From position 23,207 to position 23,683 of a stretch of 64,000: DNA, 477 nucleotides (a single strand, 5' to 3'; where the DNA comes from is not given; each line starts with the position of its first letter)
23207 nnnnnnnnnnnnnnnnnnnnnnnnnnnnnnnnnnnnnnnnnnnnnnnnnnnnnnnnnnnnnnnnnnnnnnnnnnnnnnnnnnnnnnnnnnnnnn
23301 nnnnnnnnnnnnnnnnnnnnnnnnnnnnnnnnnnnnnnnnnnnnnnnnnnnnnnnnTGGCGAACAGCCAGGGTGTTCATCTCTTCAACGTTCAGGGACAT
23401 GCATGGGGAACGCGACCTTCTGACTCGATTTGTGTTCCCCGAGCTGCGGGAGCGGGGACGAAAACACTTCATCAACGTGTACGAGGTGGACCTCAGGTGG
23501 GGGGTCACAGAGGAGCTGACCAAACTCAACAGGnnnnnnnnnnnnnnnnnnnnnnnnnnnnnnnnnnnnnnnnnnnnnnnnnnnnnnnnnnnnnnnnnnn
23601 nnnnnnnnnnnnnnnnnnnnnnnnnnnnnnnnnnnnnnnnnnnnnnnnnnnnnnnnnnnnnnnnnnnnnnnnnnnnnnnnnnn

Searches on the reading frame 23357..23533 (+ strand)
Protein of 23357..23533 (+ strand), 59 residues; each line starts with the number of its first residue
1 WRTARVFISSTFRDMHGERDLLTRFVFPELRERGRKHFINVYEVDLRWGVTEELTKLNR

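Call 13: search_protein_families(library=pfam, proteins=[window:23357-23533:+], max_evalue=0.01)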
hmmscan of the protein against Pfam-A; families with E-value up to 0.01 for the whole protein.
seq(59 aa): 1 family
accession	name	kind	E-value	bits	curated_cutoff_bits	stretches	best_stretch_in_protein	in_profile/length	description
PF13271.11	DUF4062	-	6.3e-05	23.5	24.7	1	5-27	1-23/82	Domain of unknown function (DUF4062)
